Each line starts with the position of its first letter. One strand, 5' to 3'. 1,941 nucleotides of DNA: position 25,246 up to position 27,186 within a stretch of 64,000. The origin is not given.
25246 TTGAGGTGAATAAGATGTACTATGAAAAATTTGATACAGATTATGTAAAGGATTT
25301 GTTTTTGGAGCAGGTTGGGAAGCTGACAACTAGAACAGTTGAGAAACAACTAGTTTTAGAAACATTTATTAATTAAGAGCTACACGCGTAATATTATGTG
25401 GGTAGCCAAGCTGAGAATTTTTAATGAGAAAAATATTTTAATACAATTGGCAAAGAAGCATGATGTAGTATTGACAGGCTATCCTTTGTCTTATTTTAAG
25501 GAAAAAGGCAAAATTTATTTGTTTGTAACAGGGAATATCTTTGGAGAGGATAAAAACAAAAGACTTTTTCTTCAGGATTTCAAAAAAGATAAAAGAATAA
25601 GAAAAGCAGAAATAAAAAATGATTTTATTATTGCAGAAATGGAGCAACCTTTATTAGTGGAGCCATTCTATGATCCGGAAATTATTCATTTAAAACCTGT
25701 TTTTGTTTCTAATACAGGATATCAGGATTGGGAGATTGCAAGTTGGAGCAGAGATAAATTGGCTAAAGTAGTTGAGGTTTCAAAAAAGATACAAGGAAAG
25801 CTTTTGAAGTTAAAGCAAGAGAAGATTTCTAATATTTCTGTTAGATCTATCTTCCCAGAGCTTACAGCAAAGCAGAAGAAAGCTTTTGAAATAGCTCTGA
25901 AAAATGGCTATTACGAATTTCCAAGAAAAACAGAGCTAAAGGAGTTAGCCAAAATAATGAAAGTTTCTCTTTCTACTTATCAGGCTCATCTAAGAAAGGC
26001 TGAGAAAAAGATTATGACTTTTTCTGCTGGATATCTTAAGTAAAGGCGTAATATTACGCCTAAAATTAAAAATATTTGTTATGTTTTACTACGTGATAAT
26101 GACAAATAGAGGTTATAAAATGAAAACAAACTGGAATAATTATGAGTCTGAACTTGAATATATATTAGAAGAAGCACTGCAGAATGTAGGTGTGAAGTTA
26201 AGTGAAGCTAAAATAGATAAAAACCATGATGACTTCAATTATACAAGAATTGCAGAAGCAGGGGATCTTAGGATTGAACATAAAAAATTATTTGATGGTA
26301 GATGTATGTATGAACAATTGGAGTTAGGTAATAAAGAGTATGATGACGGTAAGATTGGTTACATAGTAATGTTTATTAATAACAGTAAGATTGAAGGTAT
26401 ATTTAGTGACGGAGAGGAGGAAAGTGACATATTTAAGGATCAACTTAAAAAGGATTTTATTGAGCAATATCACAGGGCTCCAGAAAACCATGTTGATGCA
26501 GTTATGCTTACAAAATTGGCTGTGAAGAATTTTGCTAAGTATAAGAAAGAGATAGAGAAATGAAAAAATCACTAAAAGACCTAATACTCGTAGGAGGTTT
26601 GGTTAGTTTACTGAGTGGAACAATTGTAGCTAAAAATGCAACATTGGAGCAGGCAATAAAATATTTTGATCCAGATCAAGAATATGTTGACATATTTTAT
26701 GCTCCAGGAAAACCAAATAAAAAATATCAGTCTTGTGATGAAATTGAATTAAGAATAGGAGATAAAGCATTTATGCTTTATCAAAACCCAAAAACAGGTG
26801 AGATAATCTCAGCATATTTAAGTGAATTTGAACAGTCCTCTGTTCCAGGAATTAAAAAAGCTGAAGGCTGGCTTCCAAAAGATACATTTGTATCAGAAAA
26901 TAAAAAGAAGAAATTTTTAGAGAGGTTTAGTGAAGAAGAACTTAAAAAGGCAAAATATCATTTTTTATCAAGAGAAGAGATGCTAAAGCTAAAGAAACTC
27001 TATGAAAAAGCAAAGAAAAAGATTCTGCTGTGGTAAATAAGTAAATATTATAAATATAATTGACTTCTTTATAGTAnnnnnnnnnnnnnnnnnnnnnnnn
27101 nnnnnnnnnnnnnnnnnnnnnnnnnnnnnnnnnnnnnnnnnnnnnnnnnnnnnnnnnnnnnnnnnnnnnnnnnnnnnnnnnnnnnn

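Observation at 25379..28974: Tightly coupled seven-gene operon of unknowns (incl. PIN-like and HTH proteins) behind an HTH_10 regulator bracketed by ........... palindromes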

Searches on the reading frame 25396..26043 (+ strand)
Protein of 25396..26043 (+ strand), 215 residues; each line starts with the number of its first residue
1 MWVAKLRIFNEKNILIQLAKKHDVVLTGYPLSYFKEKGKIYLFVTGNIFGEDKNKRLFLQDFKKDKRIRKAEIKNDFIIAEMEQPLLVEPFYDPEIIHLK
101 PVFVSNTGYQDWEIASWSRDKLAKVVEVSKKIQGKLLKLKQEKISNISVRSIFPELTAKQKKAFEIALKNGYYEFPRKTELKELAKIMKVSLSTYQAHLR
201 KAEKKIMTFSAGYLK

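Call 3: search_protein_families(library=pfam, proteins=[window:25396-26043:+], max_evalue=1)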
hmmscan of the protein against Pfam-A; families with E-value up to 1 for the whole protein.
window:25396-26043:+ (215 aa): 5 families
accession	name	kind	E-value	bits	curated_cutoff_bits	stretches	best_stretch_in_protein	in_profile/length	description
PF04967.18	HTH_10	-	7.3e-19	67.8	23.1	1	156-208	1-53/53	HTH DNA binding domain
PF13730.12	HTH_36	-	0.0015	18.7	25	1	169-205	20-52/55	Helix-turn-helix domain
PF13022.12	HTH_Tnp_1_2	-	0.0042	17.6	27.9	1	154-201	6-49/122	Helix-turn-helix of insertion element transposase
PF08281.18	Sigma70_r4_2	-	0.013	15.6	25.7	1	182-206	30-54/54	Sigma-70, region 4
PF13412.12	HTH_24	-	0.15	12.1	21.9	1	182-205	21-44/48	Winged helix-turn-helix DNA-binding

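Call 4: search_protein_families(library=padloc, proteins=[window:25396-26043:+], max_evalue=1)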
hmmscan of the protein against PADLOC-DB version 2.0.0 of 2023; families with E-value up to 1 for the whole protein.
window:25396-26043:+ (215 aa): 0 families

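Call 5: search_protein_families(library=ncbifam, proteins=[window:25396-26043:+], max_evalue=1)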
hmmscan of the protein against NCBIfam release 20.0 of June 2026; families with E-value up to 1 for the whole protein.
window:25396-26043:+ (215 aa): 2 families
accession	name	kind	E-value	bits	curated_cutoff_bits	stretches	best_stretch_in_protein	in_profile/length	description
TIGR02937.1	sigma70-ECF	superfamily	0.00096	18.8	42.9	1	122-206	96-161/165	sigma-70 family RNA polymerase sigma factor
TIGR02954.1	Sig70_famx3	hypoth_equivalog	0.01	15.6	188.5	1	121-206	85-163/170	RNA polymerase sigma-70 factor, TIGR02954 family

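Call 6: search_protein_families(library=phrogs, proteins=[window:25396-26043:+], max_evalue=1)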
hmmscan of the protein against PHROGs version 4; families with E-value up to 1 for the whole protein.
window:25396-26043:+ (215 aa): 3 families
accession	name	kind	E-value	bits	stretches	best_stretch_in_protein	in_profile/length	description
phrog_1190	-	transcription regulation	0.076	13.8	1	148-207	104-156/167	RNA polymerase sigma factor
phrog_157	-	integration and excision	0.11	12.5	1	100-204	142-241/580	transposase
phrog_33654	-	unknown function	0.31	12.2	1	107-130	20-43/45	-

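Call 58: find_related_loci(query=window:25396-26040:+, collection=metagenome_contigs, flank=5000)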
Query window:25396-26040:+ (215 aa) in metagenome_contigs; peptide patterns used: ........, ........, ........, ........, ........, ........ (x = any residue, [..] = any of these).
253 stretches matched a pattern; 3 encode a relative of the query (tblastn E <= 1e-3); 3 distinct loci.
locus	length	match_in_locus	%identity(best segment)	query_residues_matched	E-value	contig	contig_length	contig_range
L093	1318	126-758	73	1-213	2e-117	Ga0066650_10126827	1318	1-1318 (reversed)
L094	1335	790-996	45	143-208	2e-15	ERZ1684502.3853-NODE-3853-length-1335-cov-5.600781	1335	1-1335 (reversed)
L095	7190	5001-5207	46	143-208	8e-15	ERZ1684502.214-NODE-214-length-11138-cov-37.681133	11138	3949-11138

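Call 63: search_protein_families(library=pfam, proteins=[L093:836-1318:+, L093:2-88:+], max_evalue=0.1)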
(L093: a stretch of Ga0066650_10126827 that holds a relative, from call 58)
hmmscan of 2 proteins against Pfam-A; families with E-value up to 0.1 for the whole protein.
L093:836-1318:+ (161 aa): 3 families
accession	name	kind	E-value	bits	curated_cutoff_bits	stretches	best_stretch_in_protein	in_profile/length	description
PF13529.12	Peptidase_C39_2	-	0.0027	18.7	24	1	8-160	2-127/143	Peptidase_C39 like family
PF24513.1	DUF7593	-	0.011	16.4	27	1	13-75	13-77/153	Domain of unknown function (DUF7593)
PF03412.21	Peptidase_C39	-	0.011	16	22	1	13-74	6-65/133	Peptidase C39 family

L093:2-88:+ (29 aa): 0 families

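Call 76: search_solved_structures(query=window:25396-26040:+, max_evalue=1)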
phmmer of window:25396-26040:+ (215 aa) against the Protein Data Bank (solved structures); distinct sequences matched with E-value up to 1: 10.
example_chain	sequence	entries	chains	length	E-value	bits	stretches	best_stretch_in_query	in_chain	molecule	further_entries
8ylr_v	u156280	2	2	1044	0.055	16.2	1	39-132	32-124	Elongation factor 3A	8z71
7b7d_EF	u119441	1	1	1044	0.056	16.2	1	39-132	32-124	Elongation factor 3A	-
2ix8_A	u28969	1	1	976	0.062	16.1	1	39-132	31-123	ELONGATION FACTOR 3A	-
2iw3_A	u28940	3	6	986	0.063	16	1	39-132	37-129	ELONGATION FACTOR 3A | ELONGATION FACTOR 3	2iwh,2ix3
8yld_v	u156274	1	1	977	0.063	16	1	39-132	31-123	Elongation factor 3A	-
4hpw_A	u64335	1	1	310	0.5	13.1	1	29-164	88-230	Tyrosine--tRNA ligase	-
4hk4_A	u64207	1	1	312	0.51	13.1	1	29-164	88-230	Tyrosine--tRNA ligase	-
3anw_A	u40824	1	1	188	0.56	12.9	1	126-185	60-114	Putative uncharacterized protein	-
2cwx_A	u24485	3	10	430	0.67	12.7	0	25-63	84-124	Ribulose bisphosphate carboxylase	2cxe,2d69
9vtg_LO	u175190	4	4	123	0.92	12.2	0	125-204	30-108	60S ribosomal protein L35-like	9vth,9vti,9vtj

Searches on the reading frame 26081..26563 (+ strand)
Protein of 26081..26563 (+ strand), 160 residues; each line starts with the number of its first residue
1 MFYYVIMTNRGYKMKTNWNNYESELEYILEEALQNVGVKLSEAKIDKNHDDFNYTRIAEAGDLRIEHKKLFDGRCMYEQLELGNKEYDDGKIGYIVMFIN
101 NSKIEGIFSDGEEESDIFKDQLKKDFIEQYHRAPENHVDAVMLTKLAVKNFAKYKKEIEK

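Call 3: search_protein_families(library=pfam, proteins=[window:26081-26563:+], max_evalue=1)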
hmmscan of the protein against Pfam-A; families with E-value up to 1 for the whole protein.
window:26081-26563:+ (160 aa): 2 families
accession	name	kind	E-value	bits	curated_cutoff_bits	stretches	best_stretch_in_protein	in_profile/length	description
PF22386.1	PPI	-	0.022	15.3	27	1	118-158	16-56/63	Protease propeptides/inhibitors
PF02825.26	WWE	-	0.023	15.5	21.1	1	15-55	9-46/67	WWE domain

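Call 4: search_protein_families(library=padloc, proteins=[window:26081-26563:+], max_evalue=1)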
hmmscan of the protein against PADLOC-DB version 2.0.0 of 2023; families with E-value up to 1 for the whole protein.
window:26081-26563:+ (160 aa): 0 families

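Call 5: search_protein_families(library=ncbifam, proteins=[window:26081-26563:+], max_evalue=1)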
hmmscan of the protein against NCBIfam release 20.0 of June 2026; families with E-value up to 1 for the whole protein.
window:26081-26563:+ (160 aa): 1 family
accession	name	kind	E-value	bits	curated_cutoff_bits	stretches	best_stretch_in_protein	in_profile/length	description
NF002711.0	PRK02539.1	equivalog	0.062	13.3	112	1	89-143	3-53/85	DUF896 family protein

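Call 6: search_protein_families(library=phrogs, proteins=[window:26081-26563:+], max_evalue=1)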
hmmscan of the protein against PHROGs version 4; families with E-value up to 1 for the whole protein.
window:26081-26563:+ (160 aa): 0 families

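Call 47: find_related_loci(query=window:26120-26560:+, collection=viral_contigs, flank=5000)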
Query window:26120-26560:+ (147 aa) in viral_contigs; peptide patterns used: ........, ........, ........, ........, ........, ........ (x = any residue, [..] = any of these).
16 stretches matched a pattern, but none encodes a relative of the query by tblastn (E <= 1e-3).

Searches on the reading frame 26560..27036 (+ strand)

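Call 3: search_protein_families(library=pfam, proteins=[window:26560-27036:+], max_evalue=1)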
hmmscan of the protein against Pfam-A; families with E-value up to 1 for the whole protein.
window:26560-27036:+ (158 aa): 2 families
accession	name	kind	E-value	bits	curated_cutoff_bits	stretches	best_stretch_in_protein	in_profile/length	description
PF06115.17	DUF956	-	0.021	15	26.9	1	64-154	27-116/117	Domain of unknown function (DUF956)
PF11132.13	SplA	-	0.15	12.3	25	1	63-82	4-23/74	Transcriptional regulator protein (SplA)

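Call 4: search_protein_families(library=padloc, proteins=[window:26560-27036:+], max_evalue=1)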
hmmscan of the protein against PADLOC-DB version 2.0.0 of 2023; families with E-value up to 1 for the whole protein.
window:26560-27036:+ (158 aa): 0 families

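Call 5: search_protein_families(library=ncbifam, proteins=[window:26560-27036:+], max_evalue=1)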
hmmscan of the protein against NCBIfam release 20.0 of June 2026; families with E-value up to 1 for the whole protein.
window:26560-27036:+ (158 aa): 0 families

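Call 6: search_protein_families(library=phrogs, proteins=[window:26560-27036:+], max_evalue=1)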
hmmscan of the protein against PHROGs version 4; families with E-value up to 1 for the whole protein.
window:26560-27036:+ (158 aa): 0 families
